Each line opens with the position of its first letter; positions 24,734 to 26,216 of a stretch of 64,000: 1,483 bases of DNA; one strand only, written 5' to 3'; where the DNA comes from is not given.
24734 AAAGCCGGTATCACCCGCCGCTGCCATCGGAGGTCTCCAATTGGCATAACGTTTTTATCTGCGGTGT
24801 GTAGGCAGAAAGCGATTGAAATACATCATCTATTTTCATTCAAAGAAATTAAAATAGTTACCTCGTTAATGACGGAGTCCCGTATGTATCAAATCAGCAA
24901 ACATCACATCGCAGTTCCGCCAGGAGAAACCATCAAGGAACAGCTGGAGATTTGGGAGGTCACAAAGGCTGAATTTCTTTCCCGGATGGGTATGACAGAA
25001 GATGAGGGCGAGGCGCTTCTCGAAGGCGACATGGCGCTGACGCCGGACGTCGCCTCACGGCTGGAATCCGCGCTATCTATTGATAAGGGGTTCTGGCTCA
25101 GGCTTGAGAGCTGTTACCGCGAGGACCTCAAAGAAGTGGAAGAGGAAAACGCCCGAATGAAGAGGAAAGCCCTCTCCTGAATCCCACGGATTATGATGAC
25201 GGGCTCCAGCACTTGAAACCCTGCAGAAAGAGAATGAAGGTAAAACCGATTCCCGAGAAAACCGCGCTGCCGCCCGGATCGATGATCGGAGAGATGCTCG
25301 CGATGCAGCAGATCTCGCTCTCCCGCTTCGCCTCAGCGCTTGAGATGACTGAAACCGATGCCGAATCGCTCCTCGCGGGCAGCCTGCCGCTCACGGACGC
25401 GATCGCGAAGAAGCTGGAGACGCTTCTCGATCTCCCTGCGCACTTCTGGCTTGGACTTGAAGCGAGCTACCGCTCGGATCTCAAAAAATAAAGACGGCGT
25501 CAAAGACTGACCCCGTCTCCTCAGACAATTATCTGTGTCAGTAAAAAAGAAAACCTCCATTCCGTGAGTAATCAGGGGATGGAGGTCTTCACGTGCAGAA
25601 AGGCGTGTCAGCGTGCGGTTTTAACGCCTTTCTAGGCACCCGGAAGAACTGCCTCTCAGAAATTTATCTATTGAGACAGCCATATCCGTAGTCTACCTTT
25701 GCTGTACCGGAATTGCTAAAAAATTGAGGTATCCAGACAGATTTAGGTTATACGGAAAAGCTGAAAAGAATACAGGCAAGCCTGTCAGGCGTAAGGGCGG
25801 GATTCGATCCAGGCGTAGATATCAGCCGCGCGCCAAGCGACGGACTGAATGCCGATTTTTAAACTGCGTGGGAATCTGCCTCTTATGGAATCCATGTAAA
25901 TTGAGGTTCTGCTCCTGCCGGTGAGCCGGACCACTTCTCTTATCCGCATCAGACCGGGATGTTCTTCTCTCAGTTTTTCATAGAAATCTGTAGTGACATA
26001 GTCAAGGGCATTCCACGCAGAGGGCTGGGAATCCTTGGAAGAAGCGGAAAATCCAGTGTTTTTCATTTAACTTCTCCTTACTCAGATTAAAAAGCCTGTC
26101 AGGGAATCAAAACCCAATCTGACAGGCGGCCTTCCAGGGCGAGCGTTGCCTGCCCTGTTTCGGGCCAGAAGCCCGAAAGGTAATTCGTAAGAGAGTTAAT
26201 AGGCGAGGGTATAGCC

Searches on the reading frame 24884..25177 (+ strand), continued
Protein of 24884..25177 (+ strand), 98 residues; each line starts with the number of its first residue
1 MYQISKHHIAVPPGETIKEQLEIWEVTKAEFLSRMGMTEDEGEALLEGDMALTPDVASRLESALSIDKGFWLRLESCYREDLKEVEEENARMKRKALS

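Call 103: fold_search(model_id=the predicted structure, library=pdb)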
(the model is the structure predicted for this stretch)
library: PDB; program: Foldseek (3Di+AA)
matches with E <= 10: 425; with E <= 0.001: 20
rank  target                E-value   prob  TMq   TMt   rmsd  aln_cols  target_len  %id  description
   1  6chv_C                1.7e-05  1.00  0.68  0.76   2.0        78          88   38  Proteus vulgaris HigA antitoxin bound to DNA (released 2019-02-27)
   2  2ict                  2.1e-05  1.00  0.69  0.72   2.1        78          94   31  Crystal structure of the bacterial antitoxin HigA from Escherichia coli at pH 8.5. Northeast Structural Genomics TARGET  (released 2006-09-26)
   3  6chv_B                4.5e-05  1.00  0.68  0.75   2.0        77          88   39  Proteus vulgaris HigA antitoxin bound to DNA (released 2019-02-27)
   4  6chv_G                4.5e-05  1.00  0.67  0.72   2.0        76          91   39  Proteus vulgaris HigA antitoxin bound to DNA (released 2019-02-27)
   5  9chl_A                4.5e-05  1.00  0.67  0.65   2.1        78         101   38  P. vulgaris tetrameric HigBA- operator 2 DNA (released 2025-07-02)
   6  6chv_H                4.8e-05  1.00  0.67  0.75   2.0        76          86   39  Proteus vulgaris HigA antitoxin bound to DNA (released 2019-02-27)
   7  4mct_A                5.1e-05  1.00  0.67  0.71   2.0        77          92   39  P. vulgaris HIGBA structure, crystal form 1 (released 2013-12-11)
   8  6cf1_B                5.4e-05  1.00  0.67  0.69   2.1        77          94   39  Proteus vulgaris HigA antitoxin structure (released 2019-02-27)
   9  9chn_C                5.7e-05  1.00  0.68  0.77   1.9        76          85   39  P. vulgaris trimeric HigBA- operator 2 DNA (released 2025-07-02)
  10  9chl_C                6.1e-05  1.00  0.67  0.64   4.3        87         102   37  P. vulgaris tetrameric HigBA- operator 2 DNA (released 2025-07-02)
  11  2icp                  9.9e-05  1.00  0.69  0.77   1.8        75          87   32  Crystal structure of the bacterial antitoxin HigA from Escherichia coli at pH 4.0. Northeast Structural Genomics Consort (released 2006-09-26)
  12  6chv_A                1.3e-04  1.00  0.68  0.74   2.0        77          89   39  Proteus vulgaris HigA antitoxin bound to DNA (released 2019-02-27)
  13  9chn_A                1.3e-04  1.00  0.67  0.69   2.0        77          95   39  P. vulgaris trimeric HigBA- operator 2 DNA (released 2025-07-02)
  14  6chv_D                1.4e-04  1.00  0.69  0.73   2.0        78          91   38  Proteus vulgaris HigA antitoxin bound to DNA (released 2019-02-27)
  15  6cf1_A                1.9e-04  1.00  0.67  0.71   1.4        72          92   38  Proteus vulgaris HigA antitoxin structure (released 2019-02-27)
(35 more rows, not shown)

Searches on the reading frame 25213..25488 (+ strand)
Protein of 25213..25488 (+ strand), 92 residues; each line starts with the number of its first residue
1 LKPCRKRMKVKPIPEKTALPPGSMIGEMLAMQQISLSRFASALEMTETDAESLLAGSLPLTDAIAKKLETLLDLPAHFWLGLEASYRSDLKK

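Call 14: search_protein_families(library=pfam, proteins=[window:25213-25488:+], max_evalue=0.01)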
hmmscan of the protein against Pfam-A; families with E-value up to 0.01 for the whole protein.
window:25213-25488:+ (92 aa): 0 families

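Call 20: search_protein_families(library=ncbifam, proteins=[window:25213-25488:+], max_evalue=10)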
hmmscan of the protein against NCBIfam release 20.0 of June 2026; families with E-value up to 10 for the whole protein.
window:25213-25488:+ (92 aa): 1 family
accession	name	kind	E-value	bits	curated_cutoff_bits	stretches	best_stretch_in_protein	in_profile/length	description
TIGR02607.1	antidote_HigA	equivalog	2.1e-08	33.9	47.7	1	19-86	5-73/81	HigA family addiction module antitoxin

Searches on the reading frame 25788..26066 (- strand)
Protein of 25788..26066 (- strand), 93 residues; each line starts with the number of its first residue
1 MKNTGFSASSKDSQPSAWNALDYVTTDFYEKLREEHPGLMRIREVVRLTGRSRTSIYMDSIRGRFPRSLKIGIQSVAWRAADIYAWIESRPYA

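Call 14: search_protein_families(library=pfam, proteins=[window:25788-26066:-], max_evalue=0.01)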
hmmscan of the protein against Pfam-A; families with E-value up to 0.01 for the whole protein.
window:25788-26066:- (93 aa): 1 family
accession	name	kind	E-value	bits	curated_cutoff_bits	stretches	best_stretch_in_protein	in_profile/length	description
PF05930.18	Phage_AlpA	-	1e-12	48.2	21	1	39-87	3-51/51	Prophage CP4-57 regulatory protein (AlpA)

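Call 20: search_protein_families(library=ncbifam, proteins=[window:25788-26066:-], max_evalue=10)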
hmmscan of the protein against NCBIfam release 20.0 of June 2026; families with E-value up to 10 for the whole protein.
window:25788-26066:- (93 aa): 1 family
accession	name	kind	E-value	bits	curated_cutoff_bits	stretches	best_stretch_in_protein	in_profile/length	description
NF006586.0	PRK09112.1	equivalog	0.25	10.5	308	1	7-79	71-143/351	DNA polymerase III subunit delta'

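Call 53: search_dna_similar(query=window:25788-26066:-, collection=plasmids, mode=protein, max_evalue=0.00001, max_rows=10)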
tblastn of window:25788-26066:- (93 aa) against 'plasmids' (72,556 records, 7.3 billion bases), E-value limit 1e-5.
Records with a match: 12; places in all: 13; records where one place covers at least 80% of the query: 0.
Best place of each record, by identity: <60% 12.
By first word of the organism name: Klebsiella 9; Salmonella 1; Sphingomonas 1; Ruegeria 1.
By predicted mobility (MOB-suite, as given by PLSDB): conjugative 7; non-mobilizable 5.
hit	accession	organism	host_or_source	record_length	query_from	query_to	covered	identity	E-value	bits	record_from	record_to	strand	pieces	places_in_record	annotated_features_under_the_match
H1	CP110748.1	Klebsiella pneumoniae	Homo sapiens,urine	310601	33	89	61%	45.6%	1e-6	52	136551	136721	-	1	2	AlpA family transcriptional regulator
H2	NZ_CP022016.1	Salmonella enterica subsp. enterica serovar India str. ...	-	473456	36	90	59%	45.5%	4e-6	50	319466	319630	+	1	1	AlpA family transcriptional regulator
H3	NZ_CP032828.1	Sphingomonas paeninsulae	whole organism,soil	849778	21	89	74%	34.8%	5e-8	55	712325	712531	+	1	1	AlpA family phage regulatory protein | hypothetical protein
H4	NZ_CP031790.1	Klebsiella pneumoniae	Homo sapiens,rectal swab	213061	39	90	56%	46.2%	3e-6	50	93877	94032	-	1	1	AlpA family transcriptional regulator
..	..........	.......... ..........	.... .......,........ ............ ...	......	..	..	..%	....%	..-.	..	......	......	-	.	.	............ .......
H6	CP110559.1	Klebsiella pneumoniae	Homo sapiens,urine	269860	39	90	56%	46.2%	3e-6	50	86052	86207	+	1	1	AlpA family transcriptional regulator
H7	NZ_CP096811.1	Klebsiella pneumoniae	Homo sapiens,sputum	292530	39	90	56%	46.2%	3e-6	50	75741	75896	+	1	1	AlpA family transcriptional regulator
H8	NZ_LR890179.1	Klebsiella pneumoniae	-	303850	39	90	56%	46.2%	3e-6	50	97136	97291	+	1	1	AlpA family transcriptional regulator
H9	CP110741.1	Klebsiella pneumoniae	Homo sapiens,urine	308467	39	90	56%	46.2%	3e-6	50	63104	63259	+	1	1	AlpA family transcriptional regulator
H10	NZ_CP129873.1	Klebsiella pneumoniae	Homo sapiens,whole organism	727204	39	90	56%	46.2%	3e-6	50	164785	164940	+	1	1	AlpA family transcriptional regulator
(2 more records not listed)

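Call 76: find_related_loci(query=window:25788-26066:-, collection=viral_contigs, flank=10000)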
Query window:25788-26066:- (93 aa) in viral_contigs; peptide patterns used: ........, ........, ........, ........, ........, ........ (x = any residue, [..] = any of these).
37 stretches matched a pattern, but none encodes a relative of the query by tblastn (E <= 1e-3).
